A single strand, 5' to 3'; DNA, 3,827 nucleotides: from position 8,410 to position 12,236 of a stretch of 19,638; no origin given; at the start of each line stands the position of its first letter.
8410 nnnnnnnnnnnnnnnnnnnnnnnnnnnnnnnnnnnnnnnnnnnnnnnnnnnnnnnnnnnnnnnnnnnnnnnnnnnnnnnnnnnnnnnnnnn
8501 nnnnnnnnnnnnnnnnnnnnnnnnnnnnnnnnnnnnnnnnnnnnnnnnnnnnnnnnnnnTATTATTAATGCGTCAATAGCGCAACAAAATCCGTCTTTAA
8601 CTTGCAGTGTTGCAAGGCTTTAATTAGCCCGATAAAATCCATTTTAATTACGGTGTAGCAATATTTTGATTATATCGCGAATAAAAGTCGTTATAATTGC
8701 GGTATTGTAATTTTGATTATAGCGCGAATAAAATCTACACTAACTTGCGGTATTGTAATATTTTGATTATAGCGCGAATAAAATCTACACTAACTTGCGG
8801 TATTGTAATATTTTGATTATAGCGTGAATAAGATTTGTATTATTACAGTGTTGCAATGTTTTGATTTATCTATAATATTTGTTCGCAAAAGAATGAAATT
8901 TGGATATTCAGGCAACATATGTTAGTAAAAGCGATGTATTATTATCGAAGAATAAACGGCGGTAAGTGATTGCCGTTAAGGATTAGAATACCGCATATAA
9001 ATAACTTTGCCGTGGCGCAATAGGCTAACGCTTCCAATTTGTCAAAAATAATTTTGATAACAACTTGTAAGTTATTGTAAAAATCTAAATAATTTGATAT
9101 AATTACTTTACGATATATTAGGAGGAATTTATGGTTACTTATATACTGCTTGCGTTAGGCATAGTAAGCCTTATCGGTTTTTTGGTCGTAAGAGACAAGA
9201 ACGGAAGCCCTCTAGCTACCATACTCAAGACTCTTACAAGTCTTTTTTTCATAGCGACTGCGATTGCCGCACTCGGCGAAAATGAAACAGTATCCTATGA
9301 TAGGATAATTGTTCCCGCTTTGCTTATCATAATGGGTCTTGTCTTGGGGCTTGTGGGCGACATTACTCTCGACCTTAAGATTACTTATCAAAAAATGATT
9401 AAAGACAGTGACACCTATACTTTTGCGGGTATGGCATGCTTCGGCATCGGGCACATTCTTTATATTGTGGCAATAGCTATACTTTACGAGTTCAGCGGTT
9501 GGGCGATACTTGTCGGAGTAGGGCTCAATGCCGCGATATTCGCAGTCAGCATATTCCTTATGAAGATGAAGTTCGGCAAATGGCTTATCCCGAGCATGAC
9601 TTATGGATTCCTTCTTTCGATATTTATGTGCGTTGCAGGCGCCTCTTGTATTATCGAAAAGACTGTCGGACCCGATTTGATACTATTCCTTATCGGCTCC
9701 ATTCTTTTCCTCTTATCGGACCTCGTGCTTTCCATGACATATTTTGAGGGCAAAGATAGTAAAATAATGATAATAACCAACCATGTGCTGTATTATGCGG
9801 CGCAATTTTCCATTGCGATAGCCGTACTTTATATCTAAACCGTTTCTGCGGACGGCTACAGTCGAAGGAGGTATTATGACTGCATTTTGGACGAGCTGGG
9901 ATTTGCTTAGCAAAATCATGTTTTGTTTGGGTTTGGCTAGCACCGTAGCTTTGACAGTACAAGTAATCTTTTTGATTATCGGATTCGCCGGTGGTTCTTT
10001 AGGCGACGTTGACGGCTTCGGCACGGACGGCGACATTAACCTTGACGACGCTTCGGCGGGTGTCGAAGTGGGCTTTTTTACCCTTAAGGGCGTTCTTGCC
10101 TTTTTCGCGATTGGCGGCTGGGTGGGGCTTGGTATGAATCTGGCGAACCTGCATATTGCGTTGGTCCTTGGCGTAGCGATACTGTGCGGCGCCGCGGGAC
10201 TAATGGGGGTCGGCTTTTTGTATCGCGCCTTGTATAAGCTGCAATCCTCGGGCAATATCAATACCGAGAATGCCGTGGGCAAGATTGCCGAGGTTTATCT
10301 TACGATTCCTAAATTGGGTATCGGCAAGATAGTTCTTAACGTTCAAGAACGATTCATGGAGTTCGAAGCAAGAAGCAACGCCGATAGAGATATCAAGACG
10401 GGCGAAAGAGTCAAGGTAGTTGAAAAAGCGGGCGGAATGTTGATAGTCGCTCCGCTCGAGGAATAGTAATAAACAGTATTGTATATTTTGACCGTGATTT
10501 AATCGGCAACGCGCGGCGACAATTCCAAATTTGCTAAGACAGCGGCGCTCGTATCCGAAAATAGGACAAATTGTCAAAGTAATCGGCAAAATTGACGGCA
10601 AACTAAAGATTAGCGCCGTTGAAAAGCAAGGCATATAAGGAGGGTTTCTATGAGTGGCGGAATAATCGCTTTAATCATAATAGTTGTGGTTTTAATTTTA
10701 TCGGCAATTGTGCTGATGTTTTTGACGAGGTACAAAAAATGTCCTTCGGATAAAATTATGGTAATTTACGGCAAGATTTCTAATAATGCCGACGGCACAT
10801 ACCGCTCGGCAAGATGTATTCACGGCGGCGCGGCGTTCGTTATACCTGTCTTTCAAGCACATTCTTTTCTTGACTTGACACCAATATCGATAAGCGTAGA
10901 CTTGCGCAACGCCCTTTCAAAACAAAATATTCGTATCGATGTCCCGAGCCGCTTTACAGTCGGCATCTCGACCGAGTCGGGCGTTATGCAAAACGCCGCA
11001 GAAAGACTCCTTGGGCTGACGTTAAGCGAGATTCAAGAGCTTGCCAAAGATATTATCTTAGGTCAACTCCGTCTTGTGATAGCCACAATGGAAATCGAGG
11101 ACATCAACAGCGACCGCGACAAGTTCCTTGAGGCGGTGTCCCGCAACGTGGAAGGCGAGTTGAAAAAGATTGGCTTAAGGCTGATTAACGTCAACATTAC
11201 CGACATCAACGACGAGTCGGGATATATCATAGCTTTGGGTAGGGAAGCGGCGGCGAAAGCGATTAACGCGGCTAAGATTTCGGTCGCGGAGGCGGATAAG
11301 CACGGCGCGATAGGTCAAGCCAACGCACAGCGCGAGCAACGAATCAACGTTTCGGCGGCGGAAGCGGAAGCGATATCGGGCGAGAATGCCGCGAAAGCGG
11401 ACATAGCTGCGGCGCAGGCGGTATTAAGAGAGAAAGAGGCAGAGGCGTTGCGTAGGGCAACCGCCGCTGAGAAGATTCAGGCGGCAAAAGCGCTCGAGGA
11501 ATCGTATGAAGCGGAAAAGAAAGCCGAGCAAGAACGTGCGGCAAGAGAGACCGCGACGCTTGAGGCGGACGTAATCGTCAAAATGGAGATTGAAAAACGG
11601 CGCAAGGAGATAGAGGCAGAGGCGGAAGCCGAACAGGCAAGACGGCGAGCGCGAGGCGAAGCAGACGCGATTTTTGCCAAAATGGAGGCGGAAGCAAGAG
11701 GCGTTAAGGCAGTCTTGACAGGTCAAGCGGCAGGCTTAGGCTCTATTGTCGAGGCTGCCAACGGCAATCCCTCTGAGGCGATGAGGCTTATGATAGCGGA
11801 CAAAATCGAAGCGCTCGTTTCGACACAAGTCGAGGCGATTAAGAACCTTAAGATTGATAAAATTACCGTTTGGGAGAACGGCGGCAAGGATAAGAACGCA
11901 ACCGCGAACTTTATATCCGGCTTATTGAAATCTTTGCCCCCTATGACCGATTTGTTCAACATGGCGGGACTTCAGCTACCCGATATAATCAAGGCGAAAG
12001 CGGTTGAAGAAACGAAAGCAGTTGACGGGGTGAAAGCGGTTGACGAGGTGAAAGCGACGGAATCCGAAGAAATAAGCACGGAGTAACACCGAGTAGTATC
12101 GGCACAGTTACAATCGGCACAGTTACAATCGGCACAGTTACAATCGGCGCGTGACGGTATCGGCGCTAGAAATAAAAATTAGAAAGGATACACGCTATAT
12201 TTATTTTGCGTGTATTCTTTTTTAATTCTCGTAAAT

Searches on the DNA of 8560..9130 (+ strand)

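Call 67: search_dna_similar(query=window:8560-9130:+, collection=plasmids, mode=distant, max_evalue=0.01, max_rows=10)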
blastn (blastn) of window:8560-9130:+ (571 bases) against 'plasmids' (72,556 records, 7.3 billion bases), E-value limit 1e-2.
No match.

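Call 68: search_dna_similar(query=window:8560-9130:+, collection=phages, mode=distant, max_evalue=0.01, max_rows=10)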
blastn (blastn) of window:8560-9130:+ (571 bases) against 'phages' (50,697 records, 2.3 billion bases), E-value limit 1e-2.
Records with a match: 1; places in all: 1; records where one place covers at least 80% of the query: 0.
Best place of each record, by identity: 80-90% 1.
By first word of the organism name: Proteus 1.
By host as written in the record: Proteus mirabilis 1.
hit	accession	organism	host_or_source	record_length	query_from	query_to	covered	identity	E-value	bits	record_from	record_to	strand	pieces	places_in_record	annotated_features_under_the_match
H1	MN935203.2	Proteus phage VTCCBPA139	Proteus mirabilis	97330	526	570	8%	84.8%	4e-3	49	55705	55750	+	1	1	none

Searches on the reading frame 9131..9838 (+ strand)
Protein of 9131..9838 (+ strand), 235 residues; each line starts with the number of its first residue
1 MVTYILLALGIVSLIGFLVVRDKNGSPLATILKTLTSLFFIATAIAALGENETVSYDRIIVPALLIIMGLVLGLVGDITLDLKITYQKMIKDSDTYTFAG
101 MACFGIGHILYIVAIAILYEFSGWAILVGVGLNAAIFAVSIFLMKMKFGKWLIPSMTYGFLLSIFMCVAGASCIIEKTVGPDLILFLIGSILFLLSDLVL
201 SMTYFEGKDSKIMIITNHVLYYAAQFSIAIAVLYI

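Call 8: search_protein_families(library=pfam, proteins=[window:9131-9838:+])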
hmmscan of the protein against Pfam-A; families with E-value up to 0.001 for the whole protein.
window:9131-9838:+ (235 aa): 1 family
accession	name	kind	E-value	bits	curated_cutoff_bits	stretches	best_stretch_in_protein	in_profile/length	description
PF07947.19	YhhN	-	3e-21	76.4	25.6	1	29-230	2-180/182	YhhN family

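Call 14: find_encoding_contigs(protein=window:9131-9838:+, flank=3000, max_places=10)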
Protein window:9131-9838:+ (235 aa): 2 contigs read that carry it; 2 places shown.
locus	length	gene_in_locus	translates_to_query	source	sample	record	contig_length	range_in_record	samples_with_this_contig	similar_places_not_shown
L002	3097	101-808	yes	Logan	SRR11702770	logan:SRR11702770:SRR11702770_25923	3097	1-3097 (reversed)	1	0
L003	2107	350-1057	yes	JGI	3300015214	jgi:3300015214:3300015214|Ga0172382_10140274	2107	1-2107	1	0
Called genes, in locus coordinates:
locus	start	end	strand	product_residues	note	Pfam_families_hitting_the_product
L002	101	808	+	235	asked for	PF07947:YhhN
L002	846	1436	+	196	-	-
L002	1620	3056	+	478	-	PF01145:Band_7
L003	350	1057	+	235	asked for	PF07947:YhhN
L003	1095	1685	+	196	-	-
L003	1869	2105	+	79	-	?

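Call 80: find_homologous_proteins(query=window:9131-9838:+, max_evalue=1e-60)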
Query window:9131-9838:+ (235 aa): 38 proteins with E <= 1e-60 among 4333 candidates.
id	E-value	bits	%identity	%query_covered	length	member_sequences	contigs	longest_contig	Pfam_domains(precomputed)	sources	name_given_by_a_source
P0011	1.3e-128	445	92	100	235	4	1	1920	PF07947.20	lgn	-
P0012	3.4e-126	437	88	100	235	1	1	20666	PF07947.20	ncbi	-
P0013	2.6e-119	415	83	100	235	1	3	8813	PF07947.20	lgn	-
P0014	1.3e-115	403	84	100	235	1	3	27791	PF07947.20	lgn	-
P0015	2.6e-104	366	76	100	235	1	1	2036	PF07947.20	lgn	-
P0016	4.1e-104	365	75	100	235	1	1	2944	PF07947.20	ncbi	-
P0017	6.1e-88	312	89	71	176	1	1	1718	PF07947.20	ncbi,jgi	jgi:hypothetical protein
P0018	1.8e-84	301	62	100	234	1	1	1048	PF07947.20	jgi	jgi:hypothetical protein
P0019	9.5e-75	269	59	99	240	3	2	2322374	PF07947.20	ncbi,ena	-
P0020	1.1e-67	246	55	100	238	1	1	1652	PF07947.20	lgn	-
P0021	1.8e-65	239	57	100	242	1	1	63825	PF07947.20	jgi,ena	-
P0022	2.7e-65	238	56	100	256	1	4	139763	PF07947.20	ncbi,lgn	-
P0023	7.1e-65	237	57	100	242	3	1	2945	PF07947.20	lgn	-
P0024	1.5e-64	236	55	100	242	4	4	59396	PF07947.20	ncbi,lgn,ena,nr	ncbi:MAG: hypothetical protein IJU10_00830 [Clostridia bacterium]|nr:hypothetical protein [Clostridi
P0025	3.6e-64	234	57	100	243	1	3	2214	PF07947.20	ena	-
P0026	1.2e-63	233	55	100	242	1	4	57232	PF07947.20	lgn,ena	-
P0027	2.2e-63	232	54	100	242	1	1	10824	PF07947.20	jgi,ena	-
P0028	2.6e-63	232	55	100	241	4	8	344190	PF07947.20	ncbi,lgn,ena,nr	ncbi:MAG TPA: hypothetical protein DHV31_02950 [Clostridiales bacterium]|nr:hypothetical protein [Cl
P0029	5.6e-63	231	55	100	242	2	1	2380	PF07947.20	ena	-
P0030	7.2e-63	230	54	100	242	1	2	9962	PF07947.20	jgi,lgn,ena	-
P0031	8.0e-63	230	54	100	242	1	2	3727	PF07947.20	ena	-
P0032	8.7e-63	230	54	100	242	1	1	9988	PF07947.20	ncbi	-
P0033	9.0e-63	230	54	100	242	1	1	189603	PF07947.20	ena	-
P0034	1.0e-62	230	55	100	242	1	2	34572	PF07947.20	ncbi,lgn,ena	-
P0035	1.1e-62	230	53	100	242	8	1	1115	PF07947.20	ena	-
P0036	1.1e-62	230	57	100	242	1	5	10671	PF07947.20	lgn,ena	-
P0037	1.3e-62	229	55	100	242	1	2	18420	PF07947.20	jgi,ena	-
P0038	1.6e-62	229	56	100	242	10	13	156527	PF07947.20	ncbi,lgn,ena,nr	ncbi:MAG TPA: hypothetical protein DCG79_02720 [Clostridiales bacterium]|nr:hypothetical protein [Cl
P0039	1.8e-62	229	56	100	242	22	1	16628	PF07947.20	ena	-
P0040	2.2e-62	229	53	100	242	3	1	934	PF07947.20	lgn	-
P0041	7.5e-62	227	54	100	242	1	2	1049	PF07947.20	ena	-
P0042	1.0e-61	226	51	100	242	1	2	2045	PF07947.20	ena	-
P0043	3.2e-61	225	54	100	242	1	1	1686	PF07947.20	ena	-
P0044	4.2e-61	224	52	100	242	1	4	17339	PF07947.20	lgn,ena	-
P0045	6.3e-61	224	52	100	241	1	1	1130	PF07947.20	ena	-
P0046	6.6e-61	224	53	100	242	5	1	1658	PF07947.20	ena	-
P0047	7.2e-61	224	53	100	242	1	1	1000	PF07947.20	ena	-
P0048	9.6e-61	223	52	93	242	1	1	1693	PF07947.20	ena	-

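Call 81: find_encoding_contigs(protein=P0012, flank=5000, max_places=3)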
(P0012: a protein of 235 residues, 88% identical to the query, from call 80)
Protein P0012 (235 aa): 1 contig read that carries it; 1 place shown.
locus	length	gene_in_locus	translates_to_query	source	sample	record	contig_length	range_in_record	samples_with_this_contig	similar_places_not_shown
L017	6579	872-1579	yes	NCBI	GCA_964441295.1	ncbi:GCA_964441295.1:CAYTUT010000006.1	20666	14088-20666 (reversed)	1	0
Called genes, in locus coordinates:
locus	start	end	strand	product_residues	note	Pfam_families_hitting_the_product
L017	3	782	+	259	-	?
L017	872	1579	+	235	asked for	PF07947:YhhN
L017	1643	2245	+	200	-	-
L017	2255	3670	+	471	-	PF01145:Band_7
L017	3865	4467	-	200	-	-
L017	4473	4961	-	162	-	-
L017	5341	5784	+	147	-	-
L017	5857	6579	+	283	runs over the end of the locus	PF00248:Aldo_ket_red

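Call 82: find_encoding_contigs(protein=P0011, flank=5000, max_places=3)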
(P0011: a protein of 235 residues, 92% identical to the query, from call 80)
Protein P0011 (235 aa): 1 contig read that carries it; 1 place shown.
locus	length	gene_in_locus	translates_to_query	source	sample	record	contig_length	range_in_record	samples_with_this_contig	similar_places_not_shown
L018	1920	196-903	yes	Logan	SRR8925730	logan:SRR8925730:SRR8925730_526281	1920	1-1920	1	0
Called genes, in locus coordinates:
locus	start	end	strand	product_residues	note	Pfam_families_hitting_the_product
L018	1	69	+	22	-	?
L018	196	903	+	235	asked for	PF07947:YhhN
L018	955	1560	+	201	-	-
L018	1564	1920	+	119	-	?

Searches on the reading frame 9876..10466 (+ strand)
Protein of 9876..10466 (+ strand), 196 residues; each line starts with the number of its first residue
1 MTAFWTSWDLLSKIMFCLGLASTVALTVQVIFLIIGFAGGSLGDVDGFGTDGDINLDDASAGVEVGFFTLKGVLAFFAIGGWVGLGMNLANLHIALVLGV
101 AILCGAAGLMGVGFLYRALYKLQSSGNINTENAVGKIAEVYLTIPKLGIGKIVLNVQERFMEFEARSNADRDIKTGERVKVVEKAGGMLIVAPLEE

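Call 8: search_protein_families(library=pfam, proteins=[window:9876-10466:+])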
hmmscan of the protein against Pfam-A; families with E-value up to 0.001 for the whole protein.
window:9876-10466:+ (196 aa): 0 families

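Call 11: search_protein_families(library=pfam, proteins=[window:9876-10466:+], max_evalue=10)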
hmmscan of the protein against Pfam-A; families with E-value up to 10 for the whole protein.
window:9876-10466:+ (196 aa): 2 families
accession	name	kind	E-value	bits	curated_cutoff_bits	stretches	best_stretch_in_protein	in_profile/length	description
PF01957.25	NfeD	-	0.001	19.7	29.1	1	162-193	27-57/57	NfeD-like C-terminal, partner-binding domain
PF25147.1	Ribophorin_II_C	-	1.3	10.1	27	1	77-116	26-64/99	Ribophorin_II, C-terminal domain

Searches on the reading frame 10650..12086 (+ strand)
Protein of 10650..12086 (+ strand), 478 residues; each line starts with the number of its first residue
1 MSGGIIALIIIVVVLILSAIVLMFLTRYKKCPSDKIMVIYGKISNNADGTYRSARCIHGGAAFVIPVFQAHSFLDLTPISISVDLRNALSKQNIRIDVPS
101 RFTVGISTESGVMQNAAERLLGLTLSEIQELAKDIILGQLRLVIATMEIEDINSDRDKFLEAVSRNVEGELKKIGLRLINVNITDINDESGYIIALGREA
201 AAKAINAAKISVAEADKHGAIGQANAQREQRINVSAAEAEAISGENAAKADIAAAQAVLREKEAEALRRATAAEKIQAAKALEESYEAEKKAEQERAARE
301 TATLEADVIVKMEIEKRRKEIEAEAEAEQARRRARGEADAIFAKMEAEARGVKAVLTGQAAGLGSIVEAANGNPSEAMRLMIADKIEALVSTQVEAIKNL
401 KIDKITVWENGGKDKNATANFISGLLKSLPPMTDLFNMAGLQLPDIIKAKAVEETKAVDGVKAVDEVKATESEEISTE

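Call 8: search_protein_families(library=pfam, proteins=[window:10650-12086:+])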
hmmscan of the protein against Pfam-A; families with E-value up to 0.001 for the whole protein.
window:10650-12086:+ (478 aa): 1 family
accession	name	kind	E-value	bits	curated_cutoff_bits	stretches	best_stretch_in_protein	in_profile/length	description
PF01145.31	Band_7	-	3.2e-25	89.6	23.6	1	37-217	9-176/176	SPFH domain / Band 7 family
